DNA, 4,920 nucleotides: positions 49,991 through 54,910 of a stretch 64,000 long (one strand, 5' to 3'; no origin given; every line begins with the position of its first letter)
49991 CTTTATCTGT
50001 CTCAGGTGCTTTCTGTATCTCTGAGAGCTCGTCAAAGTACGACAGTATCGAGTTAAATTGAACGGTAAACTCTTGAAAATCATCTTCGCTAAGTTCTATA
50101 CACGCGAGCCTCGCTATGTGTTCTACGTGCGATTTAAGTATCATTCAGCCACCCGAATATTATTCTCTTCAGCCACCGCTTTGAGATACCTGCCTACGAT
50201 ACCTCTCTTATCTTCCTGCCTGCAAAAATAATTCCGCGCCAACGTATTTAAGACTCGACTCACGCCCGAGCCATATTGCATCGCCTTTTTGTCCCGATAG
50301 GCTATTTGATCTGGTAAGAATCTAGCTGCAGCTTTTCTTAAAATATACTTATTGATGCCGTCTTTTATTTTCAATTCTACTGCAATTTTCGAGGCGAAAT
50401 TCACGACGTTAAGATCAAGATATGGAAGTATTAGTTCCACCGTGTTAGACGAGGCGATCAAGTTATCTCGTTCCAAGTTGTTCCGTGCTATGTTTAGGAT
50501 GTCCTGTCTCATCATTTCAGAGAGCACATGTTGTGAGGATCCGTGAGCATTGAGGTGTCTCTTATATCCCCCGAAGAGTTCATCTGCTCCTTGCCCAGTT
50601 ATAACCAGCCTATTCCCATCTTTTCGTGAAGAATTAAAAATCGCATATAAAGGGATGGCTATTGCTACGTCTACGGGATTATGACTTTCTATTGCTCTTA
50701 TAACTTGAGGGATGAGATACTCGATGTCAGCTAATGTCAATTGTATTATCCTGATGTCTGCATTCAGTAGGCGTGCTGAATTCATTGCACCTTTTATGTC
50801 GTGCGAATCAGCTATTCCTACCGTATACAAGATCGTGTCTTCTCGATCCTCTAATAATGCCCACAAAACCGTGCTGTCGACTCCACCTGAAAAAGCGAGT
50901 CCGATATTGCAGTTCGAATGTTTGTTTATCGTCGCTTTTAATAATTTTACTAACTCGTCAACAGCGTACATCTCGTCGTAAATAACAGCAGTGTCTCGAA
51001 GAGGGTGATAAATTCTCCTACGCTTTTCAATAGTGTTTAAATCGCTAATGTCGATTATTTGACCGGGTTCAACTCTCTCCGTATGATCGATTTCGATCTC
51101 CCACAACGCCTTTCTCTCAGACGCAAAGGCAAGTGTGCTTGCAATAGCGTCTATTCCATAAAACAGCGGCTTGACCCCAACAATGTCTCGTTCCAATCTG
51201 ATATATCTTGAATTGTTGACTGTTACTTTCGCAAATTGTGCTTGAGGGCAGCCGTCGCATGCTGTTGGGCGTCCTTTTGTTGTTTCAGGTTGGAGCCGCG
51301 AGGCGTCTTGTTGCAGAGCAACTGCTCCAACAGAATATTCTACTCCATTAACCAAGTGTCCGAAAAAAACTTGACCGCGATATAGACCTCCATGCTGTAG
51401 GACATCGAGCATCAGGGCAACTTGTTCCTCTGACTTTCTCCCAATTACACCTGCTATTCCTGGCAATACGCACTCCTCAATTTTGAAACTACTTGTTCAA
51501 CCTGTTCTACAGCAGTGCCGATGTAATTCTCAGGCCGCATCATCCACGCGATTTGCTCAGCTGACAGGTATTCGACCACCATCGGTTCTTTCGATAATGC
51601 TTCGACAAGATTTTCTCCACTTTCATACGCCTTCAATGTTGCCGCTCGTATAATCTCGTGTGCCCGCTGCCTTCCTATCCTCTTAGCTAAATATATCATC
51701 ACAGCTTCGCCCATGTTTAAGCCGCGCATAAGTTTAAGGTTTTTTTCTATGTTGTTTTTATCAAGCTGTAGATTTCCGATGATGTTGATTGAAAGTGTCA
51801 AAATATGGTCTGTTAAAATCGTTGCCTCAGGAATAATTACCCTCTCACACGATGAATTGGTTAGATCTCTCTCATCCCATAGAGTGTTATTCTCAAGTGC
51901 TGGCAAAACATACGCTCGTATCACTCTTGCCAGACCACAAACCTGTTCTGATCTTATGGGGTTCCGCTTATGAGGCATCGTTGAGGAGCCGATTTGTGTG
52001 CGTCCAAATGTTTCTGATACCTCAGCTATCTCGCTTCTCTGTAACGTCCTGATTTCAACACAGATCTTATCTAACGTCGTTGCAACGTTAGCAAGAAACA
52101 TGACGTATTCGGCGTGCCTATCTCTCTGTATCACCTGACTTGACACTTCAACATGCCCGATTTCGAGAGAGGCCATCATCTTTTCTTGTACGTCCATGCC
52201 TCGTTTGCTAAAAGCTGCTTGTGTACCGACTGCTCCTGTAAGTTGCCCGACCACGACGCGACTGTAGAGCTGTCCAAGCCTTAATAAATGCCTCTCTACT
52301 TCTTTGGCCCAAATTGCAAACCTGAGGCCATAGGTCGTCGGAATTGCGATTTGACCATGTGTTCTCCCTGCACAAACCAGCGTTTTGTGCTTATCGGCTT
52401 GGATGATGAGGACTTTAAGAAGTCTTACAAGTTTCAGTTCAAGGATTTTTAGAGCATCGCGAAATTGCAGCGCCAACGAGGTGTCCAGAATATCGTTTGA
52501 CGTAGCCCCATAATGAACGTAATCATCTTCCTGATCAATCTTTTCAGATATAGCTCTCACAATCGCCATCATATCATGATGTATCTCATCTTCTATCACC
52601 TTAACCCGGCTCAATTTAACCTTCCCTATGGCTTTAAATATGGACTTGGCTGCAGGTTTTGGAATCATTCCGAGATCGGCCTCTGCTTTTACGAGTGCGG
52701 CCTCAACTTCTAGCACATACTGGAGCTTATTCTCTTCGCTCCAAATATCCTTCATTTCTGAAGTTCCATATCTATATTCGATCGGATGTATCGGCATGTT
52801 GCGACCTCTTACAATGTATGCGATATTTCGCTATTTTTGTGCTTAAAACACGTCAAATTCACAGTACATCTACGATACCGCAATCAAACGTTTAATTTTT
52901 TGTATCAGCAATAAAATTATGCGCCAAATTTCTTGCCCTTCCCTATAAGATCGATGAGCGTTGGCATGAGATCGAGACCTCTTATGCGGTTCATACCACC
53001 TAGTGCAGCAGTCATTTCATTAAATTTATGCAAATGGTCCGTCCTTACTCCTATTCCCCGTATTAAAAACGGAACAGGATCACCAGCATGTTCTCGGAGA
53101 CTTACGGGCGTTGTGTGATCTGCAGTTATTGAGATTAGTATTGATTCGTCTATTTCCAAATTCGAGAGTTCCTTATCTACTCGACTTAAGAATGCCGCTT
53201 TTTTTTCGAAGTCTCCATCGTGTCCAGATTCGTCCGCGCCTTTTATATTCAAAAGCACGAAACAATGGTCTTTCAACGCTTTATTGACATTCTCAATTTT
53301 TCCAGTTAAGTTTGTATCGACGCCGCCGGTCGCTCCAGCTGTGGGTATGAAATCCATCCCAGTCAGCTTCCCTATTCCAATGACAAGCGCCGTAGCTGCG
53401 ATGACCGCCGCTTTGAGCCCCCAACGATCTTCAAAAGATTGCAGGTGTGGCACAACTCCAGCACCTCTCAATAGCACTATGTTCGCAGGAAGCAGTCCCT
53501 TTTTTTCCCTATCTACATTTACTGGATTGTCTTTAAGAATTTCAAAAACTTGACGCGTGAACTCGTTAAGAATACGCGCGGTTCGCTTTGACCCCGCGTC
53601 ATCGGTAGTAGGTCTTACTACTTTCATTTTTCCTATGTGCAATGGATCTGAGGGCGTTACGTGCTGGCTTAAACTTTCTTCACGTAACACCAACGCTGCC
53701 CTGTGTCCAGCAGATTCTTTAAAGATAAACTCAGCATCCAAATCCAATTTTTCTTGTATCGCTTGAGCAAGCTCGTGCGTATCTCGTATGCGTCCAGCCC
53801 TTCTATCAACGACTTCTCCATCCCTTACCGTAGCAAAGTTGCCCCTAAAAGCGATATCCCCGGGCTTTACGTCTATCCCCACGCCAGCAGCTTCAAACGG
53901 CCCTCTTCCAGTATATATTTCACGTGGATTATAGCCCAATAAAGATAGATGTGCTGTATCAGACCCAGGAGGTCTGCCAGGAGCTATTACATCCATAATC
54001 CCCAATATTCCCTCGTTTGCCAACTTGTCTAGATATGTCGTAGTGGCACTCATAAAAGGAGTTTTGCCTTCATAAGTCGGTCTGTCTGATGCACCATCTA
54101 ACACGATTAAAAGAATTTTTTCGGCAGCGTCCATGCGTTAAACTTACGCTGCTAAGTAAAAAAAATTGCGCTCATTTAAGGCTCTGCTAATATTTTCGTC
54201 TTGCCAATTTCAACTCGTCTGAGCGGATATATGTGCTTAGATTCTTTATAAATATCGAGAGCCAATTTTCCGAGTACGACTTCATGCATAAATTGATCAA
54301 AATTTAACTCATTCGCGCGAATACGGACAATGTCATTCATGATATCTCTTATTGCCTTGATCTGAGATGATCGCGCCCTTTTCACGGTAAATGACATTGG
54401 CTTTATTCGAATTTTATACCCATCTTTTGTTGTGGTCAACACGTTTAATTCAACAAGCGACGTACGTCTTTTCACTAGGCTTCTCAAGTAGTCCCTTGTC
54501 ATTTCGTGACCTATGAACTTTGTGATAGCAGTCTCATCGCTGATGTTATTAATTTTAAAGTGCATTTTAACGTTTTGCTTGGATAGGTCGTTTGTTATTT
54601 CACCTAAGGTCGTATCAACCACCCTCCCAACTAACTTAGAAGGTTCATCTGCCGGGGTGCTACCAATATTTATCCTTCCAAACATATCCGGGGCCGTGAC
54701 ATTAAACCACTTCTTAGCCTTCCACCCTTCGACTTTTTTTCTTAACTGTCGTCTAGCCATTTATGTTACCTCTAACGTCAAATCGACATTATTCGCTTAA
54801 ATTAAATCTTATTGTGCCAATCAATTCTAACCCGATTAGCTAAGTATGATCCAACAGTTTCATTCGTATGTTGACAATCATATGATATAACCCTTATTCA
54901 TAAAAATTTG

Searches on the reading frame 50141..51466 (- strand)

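Call 56: search_protein_families(library=pfam, max_evalue=0.00001, proteins=[window:50141-51466:-])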
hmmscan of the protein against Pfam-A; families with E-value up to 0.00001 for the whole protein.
window:50141-51466:- (441 aa): 2 families
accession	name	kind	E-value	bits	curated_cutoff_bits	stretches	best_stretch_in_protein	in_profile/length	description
PF00733.27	Asn_synthase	-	6.2e-45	154.8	21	2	183-311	15-145/354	Asparagine synthase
PF13537.11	GATase_7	-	7.9e-06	26.3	25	0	78-121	78-121/123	Glutamine amidotransferase domain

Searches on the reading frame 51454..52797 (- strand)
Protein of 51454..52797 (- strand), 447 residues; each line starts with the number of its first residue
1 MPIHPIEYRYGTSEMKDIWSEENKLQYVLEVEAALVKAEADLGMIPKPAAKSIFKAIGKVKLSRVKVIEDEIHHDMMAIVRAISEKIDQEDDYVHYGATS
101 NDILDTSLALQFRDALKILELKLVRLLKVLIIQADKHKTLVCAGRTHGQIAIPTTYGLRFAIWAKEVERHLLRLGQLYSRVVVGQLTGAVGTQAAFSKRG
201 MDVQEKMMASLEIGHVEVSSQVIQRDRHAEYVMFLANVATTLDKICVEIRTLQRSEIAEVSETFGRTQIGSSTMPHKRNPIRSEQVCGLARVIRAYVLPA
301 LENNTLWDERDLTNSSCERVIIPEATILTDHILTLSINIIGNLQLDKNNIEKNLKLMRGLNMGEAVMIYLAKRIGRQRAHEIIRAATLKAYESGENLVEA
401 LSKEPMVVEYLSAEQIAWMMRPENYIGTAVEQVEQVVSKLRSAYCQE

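Call 56: search_protein_families(library=pfam, max_evalue=0.00001, proteins=[window:51454-52797:-])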
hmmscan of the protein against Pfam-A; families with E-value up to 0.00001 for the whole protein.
window:51454-52797:- (447 aa): 2 families
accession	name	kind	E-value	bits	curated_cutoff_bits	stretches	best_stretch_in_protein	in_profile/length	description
PF00206.25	Lyase_1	-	2.5e-54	185.2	27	1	11-293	6-310/312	Lyase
PF10397.14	ADSL_C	-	1.4e-18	67.4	32.7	1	359-436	1-79/79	Adenylosuccinate lyase C-terminus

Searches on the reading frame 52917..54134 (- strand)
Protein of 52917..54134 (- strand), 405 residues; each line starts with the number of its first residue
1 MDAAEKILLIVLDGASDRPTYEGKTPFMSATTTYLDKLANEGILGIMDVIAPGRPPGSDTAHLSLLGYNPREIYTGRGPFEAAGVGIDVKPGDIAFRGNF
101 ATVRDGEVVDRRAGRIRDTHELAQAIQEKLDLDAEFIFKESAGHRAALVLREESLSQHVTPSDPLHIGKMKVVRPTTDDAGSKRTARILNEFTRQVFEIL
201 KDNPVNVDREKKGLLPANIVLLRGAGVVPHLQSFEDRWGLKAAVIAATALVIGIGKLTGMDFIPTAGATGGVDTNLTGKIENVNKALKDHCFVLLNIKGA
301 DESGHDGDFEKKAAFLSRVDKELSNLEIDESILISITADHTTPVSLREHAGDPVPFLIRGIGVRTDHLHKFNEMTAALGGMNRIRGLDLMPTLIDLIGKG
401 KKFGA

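Call 56: search_protein_families(library=pfam, max_evalue=0.00001, proteins=[window:52917-54134:-])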
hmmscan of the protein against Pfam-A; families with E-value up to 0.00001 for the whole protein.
window:52917-54134:- (405 aa): 2 families
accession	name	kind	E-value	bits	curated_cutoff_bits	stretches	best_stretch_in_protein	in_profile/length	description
PF10143.14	PhosphMutase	-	1.6e-52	178.3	21.5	1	39-206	1-170/170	2,3-bisphosphoglycerate-independent phosphoglycerate mutase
PF01676.23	Metalloenzyme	-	7.5e-43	147.3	24.3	1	6-393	2-249/252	Metalloenzyme superfamily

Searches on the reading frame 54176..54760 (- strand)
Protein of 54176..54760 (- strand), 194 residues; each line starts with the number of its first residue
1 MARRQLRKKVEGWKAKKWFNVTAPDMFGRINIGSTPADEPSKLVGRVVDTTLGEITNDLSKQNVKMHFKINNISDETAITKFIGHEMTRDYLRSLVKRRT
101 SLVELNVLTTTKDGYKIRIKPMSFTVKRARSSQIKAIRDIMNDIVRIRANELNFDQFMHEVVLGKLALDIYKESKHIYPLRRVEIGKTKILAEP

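Call 56: search_protein_families(library=pfam, max_evalue=0.00001, proteins=[window:54176-54760:-])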
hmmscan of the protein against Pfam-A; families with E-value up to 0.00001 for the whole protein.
window:54176-54760:- (194 aa): 1 family
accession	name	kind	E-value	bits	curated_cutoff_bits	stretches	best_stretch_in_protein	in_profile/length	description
PF01015.23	Ribosomal_S3Ae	-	9e-74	247.6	29.3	1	7-194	4-191/191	Ribosomal S3Ae family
